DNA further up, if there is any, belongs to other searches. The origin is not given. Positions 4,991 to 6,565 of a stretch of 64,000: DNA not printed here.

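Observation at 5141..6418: ECF sigma factor fused to a PheS-like class II aminoacyl-tRNA-synthetase core domain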

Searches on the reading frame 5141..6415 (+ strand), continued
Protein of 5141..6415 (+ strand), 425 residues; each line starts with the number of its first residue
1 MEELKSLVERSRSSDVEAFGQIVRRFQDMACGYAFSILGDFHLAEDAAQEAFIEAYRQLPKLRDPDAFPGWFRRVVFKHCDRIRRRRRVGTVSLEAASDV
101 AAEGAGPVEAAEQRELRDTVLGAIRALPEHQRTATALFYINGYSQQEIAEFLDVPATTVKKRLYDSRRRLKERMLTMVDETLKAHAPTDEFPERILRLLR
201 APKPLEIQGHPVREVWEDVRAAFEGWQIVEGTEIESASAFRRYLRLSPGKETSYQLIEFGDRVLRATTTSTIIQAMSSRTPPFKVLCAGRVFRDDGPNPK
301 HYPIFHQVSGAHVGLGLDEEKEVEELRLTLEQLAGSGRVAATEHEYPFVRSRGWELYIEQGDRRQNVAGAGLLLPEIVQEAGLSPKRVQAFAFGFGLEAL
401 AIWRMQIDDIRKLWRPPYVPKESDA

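Call 62: search_solved_structures(query=A3, max_evalue=1e-40, show_alignments=1)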
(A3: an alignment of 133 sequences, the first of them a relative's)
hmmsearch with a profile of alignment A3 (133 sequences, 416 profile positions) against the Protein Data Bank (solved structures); distinct sequences matched with E-value up to 1e-40: 4.
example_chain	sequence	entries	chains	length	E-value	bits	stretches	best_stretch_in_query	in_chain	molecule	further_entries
3pco_A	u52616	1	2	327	5.7e-43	150.5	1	175-411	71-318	Phenylalanyl-tRNA synthetase, alpha subunit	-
6oz5_A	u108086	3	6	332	6e-43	150.4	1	175-411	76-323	Phenylalanine--tRNA ligase alpha subunit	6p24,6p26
7n8y_A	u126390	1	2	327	8.3e-43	149.9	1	175-411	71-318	Phenylalanine--tRNA ligase alpha subunit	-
6p8t_C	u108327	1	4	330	8.4e-43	149.9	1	210-411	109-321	Phenylalanine--tRNA ligase alpha subunit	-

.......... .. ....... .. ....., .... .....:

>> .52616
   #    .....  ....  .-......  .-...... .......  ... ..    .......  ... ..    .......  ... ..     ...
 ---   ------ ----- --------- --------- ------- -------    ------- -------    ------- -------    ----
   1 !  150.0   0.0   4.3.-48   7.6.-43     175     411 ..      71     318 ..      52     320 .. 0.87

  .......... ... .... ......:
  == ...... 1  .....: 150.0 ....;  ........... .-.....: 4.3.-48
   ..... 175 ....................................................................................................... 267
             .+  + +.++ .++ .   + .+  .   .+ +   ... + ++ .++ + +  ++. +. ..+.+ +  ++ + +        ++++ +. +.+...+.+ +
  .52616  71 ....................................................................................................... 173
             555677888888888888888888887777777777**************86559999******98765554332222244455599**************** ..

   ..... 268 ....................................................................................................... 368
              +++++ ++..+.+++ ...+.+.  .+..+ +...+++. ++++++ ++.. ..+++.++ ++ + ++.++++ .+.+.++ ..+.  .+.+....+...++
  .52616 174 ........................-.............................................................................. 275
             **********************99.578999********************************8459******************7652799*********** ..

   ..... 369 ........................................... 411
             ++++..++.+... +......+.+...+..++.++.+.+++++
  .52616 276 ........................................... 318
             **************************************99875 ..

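Call 68: find_related_loci(query=A3, collection=viral_contigs, flank=5000)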
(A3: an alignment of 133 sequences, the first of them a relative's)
Query A3 (425 aa) in viral_contigs; peptide patterns used: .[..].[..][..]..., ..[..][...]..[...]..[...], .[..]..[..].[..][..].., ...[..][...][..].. (x = any residue, [..] = any of these).
161 stretches matched a pattern; 2 encode a relative of the query (tblastn E <= 1e-3); 2 distinct loci.
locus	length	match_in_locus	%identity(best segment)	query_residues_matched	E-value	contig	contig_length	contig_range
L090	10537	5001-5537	29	4-174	1e-17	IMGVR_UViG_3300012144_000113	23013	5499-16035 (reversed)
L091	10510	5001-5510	24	7-171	3e-11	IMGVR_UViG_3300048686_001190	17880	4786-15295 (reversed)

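Call 70: search_protein_families(library=padloc, proteins=[window:5141-6415:+, P0144, P0156, P0136, P0239, P0185], max_evalue=0.001)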
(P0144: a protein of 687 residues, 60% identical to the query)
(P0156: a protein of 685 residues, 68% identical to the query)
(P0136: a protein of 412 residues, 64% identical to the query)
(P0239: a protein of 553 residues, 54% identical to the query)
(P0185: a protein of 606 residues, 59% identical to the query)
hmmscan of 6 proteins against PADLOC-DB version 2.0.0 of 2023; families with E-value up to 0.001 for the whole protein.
window:5141-6415:+ (425 aa): 0 families

P0144 (687 aa): 0 families

P0156 (685 aa): 2 families
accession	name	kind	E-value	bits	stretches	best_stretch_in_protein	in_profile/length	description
PDLC04140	mad8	-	7.1e-05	20.5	1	432-522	17-86/314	mads_8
PDLC04135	mad3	-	0.00035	18.2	1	437-461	18-42/374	mads_3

P0136 (412 aa): 0 families

P0239 (553 aa): 0 families

P0185 (606 aa): 4 families
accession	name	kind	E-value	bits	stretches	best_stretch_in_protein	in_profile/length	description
PDLC04783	PDC-M72A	-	5e-33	112.9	3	199-320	234-353/392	-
PDLC02908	Ankyrin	-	2.4e-19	67.1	2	438-566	717-843/880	-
PDLC02203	MzaA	-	1.2e-06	25.1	0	444-492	31-79/683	-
PDLC01851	CARF3--CARF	-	0.00012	19.6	1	125-172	208-254/279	-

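Call 73: search_protein_families(library=pfam, proteins=[L008:1142-3364:+, L009:670-3240:+, L010:6001-8358:+, L011:6001-7674:+, L012:2758-4935:+, L013:1890-3485:+, L014:6001-8280:+, L017:6001-8013:+, L025:3396-5906:+, L028:5992-7788:+], max_evalue=0.0001)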
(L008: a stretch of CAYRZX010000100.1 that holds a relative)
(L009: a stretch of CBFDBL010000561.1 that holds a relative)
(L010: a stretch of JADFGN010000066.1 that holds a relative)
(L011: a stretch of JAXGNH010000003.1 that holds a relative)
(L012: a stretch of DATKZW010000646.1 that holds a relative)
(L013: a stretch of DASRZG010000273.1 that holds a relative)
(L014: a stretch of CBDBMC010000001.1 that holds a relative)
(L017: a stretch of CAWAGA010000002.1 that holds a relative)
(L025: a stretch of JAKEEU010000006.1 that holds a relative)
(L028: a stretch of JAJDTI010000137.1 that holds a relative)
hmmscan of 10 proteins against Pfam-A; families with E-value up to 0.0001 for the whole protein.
L008:1142-3364:+ (741 aa): 11 families
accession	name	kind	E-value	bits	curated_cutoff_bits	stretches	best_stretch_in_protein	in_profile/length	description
PF12796.13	Ank_2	-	1.6e-49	166.9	27.3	4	629-708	12-87/90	Ankyrin repeats (3 copies)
PF00023.36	Ank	-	4.4e-49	162.1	21.1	3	258-282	5-29/33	Ankyrin repeat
PF13606.12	Ank_3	-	8.9e-37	120.8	22.3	0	647-675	2-30/30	Ankyrin repeat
PF13637.12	Ank_4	-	2.1e-36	123.6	22.7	2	651-701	1-50/50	Ankyrin repeats (many copies)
PF13857.12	Ank_5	-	3e-32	110.8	27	0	633-676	1-45/56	Ankyrin repeats (many copies)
PF24521.3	Ank_KRIT1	-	5.1e-19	68.9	80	1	433-554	22-141/149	KRIT1 ankyrin-repeats domain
PF08281.18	Sigma70_r4_2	-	1.2e-14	54.1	25.7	1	118-170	2-54/54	Sigma-70, region 4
PF04545.22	Sigma70_r4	-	2.1e-12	46.8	24.1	1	123-172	1-50/50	Sigma-70, region 4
PF04542.20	Sigma70_r2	-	6.7e-10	39.1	24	1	23-87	2-69/71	Sigma-70 region 2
PF07638.17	Sigma70_ECF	-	3.9e-08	33.9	21.1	1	72-174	83-183/185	ECF sigma factor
PF23745.1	ANK_LRRK2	-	3.5e-06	27.3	27.5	0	648-706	32-89/130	LRRK2 ANK repeat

L009:670-3240:+ (857 aa): 7 families
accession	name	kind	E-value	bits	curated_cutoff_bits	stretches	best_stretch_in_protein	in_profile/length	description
PF07517.20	SecA_DEAD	-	2e-93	313.3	24.6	1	196-558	14-289/290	SecA DEAD-like domain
PF21090.3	P-loop_SecA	-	4.5e-50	170.6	27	1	575-804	2-186/205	SecA P-loop domain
PF01043.26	SecA_PP_bind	-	7.4e-21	75.2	23.5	1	442-515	31-110/110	SecA preprotein cross-linking domain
PF08281.18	Sigma70_r4_2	-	6.6e-13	48.5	25.7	1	118-170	2-54/54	Sigma-70, region 4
PF04542.20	Sigma70_r2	-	8.6e-12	45.1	24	1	22-88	1-70/71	Sigma-70 region 2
PF04545.22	Sigma70_r4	-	9.7e-09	35.1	24.1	1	123-171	1-49/50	Sigma-70, region 4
PF07638.17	Sigma70_ECF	-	1.2e-06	28.9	21.1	1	72-174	83-183/185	ECF sigma factor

L010:6001-8358:+ (786 aa): 11 families
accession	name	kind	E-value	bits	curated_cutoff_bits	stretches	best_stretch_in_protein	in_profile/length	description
PF12796.13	Ank_2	-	3.4e-89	294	27.3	8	702-785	4-84/90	Ankyrin repeats (3 copies)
PF00023.36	Ank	-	1.8e-70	229.3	21.1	4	229-260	2-33/33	Ankyrin repeat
PF13637.12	Ank_4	-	3e-59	196.1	22.7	3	701-748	3-50/50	Ankyrin repeats (many copies)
PF13857.12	Ank_5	-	5.9e-55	183.1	27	5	214-267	1-54/56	Ankyrin repeats (many copies)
PF13606.12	Ank_3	-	3.8e-44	143.3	22.3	0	229-257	2-30/30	Ankyrin repeat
PF24521.3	Ank_KRIT1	-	6.5e-13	49.1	80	0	593-703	15-126/149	KRIT1 ankyrin-repeats domain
PF04542.20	Sigma70_r2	-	6.6e-12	45.5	24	1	22-87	1-68/71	Sigma-70 region 2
PF23745.1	ANK_LRRK2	-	3.3e-11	43.6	27.5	0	699-780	35-113/130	LRRK2 ANK repeat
PF08281.18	Sigma70_r4_2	-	1.3e-10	41.2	25.7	1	120-170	4-54/54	Sigma-70, region 4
PF07638.17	Sigma70_ECF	-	8.8e-07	29.4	21.1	1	73-174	84-183/185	ECF sigma factor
PF04545.22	Sigma70_r4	-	8.1e-06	25.7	24.1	1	125-172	3-50/50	Sigma-70, region 4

L011:6001-7674:+ (558 aa): 4 families
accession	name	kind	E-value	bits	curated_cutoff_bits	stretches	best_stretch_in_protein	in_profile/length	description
PF08281.18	Sigma70_r4_2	-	4.4e-11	42.7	25.7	1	118-170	2-54/54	Sigma-70, region 4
PF04542.20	Sigma70_r2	-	9.5e-10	38.6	24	1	23-87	2-68/71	Sigma-70 region 2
PF04545.22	Sigma70_r4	-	1.8e-08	34.2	24.1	1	125-171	3-49/50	Sigma-70, region 4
PF07638.17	Sigma70_ECF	-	6.7e-08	33.1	21.1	1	72-174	83-183/185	ECF sigma factor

L012:2758-4935:+ (726 aa): 4 families
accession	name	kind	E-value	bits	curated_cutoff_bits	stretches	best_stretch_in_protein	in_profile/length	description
PF02577.19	BFN_dom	-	1.5e-25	89.6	27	1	222-330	3-109/112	Bifunctional nuclease domain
PF08281.18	Sigma70_r4_2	-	1.7e-14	53.7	25.7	1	121-173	2-54/54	Sigma-70, region 4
PF04545.22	Sigma70_r4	-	1.9e-10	40.5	24.1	1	126-175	1-50/50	Sigma-70, region 4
PF04542.20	Sigma70_r2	-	4.9e-10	39.5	24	1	25-90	1-68/71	Sigma-70 region 2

L013:1890-3485:+ (532 aa): 4 families
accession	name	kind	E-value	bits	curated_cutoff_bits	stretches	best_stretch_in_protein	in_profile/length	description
PF08281.18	Sigma70_r4_2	-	8.1e-17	61.1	25.7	1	118-170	2-54/54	Sigma-70, region 4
PF04542.20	Sigma70_r2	-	1.1e-10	41.5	24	1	23-87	2-68/71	Sigma-70 region 2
PF04545.22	Sigma70_r4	-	8.1e-10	38.5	24.1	1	123-172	1-50/50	Sigma-70, region 4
PF07638.17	Sigma70_ECF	-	7.4e-08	32.9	21.1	1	108-174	117-183/185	ECF sigma factor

L014:6001-8280:+ (760 aa): 10 families
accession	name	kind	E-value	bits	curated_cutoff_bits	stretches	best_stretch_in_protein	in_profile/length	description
PF12796.13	Ank_2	-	5.2e-49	165.2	27.3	6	409-515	1-88/90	Ankyrin repeats (3 copies)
PF00023.36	Ank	-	2.9e-38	128.2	21.1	1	490-514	5-29/33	Ankyrin repeat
PF13606.12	Ank_3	-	3.2e-28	94.7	22.3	0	703-728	4-29/30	Ankyrin repeat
PF13637.12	Ank_4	-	1.2e-27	95.8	22.7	1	680-721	10-50/50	Ankyrin repeats (many copies)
PF13857.12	Ank_5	-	4.6e-22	78.3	27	0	324-376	2-54/56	Ankyrin repeats (many copies)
PF24521.3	Ank_KRIT1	-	3e-16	59.9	80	0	205-307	23-120/149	KRIT1 ankyrin-repeats domain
PF08281.18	Sigma70_r4_2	-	1.4e-14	53.9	25.7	1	119-170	3-54/54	Sigma-70, region 4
PF04545.22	Sigma70_r4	-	6.8e-08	32.3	24.1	1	123-171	1-49/50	Sigma-70, region 4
PF04542.20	Sigma70_r2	-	1.8e-07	31.3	24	1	22-80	1-61/71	Sigma-70 region 2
PF07638.17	Sigma70_ECF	-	1e-05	26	21.1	0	74-175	85-184/185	ECF sigma factor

L017:6001-8013:+ (671 aa): 4 families
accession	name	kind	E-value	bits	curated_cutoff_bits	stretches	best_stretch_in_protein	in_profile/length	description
PF08281.18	Sigma70_r4_2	-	9.2e-11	41.7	25.7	1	119-170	3-54/54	Sigma-70, region 4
PF04542.20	Sigma70_r2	-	8.8e-10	38.7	24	1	22-89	1-70/71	Sigma-70 region 2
PF04545.22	Sigma70_r4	-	7.3e-05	22.6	24.1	0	126-172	4-50/50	Sigma-70, region 4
PF23914.1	TPR_CcmH_CycH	-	8.5e-05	22.9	42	0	288-338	105-155/158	Cytochrome c-type biogenesis protein H TPR domain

L025:3396-5906:+ (837 aa): 9 families
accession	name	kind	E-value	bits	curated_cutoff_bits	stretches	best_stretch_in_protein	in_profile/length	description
PF12796.13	Ank_2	-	1.2e-51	173.6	27.3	4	469-556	3-84/90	Ankyrin repeats (3 copies)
PF00023.36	Ank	-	9.1e-49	161.1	21.1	1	351-380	2-31/33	Ankyrin repeat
PF13606.12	Ank_3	-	1.3e-37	123.4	22.3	0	351-379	2-30/30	Ankyrin repeat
PF13637.12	Ank_4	-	9.2e-35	118.4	22.7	3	469-519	3-50/50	Ankyrin repeats (many copies)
PF13857.12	Ank_5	-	7.8e-23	80.8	27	0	336-388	1-53/56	Ankyrin repeats (many copies)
PF24521.3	Ank_KRIT1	-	4.3e-19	69.1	80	0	429-524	24-110/149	KRIT1 ankyrin-repeats domain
PF08281.18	Sigma70_r4_2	-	1.1e-13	51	25.7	1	119-170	3-54/54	Sigma-70, region 4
PF04542.20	Sigma70_r2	-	2e-11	43.9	24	1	22-85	1-67/71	Sigma-70 region 2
PF04545.22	Sigma70_r4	-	1.4e-08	34.5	24.1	1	123-172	1-50/50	Sigma-70, region 4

L028:5992-7788:+ (599 aa): 3 families
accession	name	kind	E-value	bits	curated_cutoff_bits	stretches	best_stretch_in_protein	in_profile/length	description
PF08281.18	Sigma70_r4_2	-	6.9e-11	42.1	25.7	1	119-167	3-51/54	Sigma-70, region 4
PF04542.20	Sigma70_r2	-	3e-09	37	24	1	22-87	1-69/71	Sigma-70 region 2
PF04545.22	Sigma70_r4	-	1.8e-08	34.2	24.1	1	123-171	1-49/50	Sigma-70, region 4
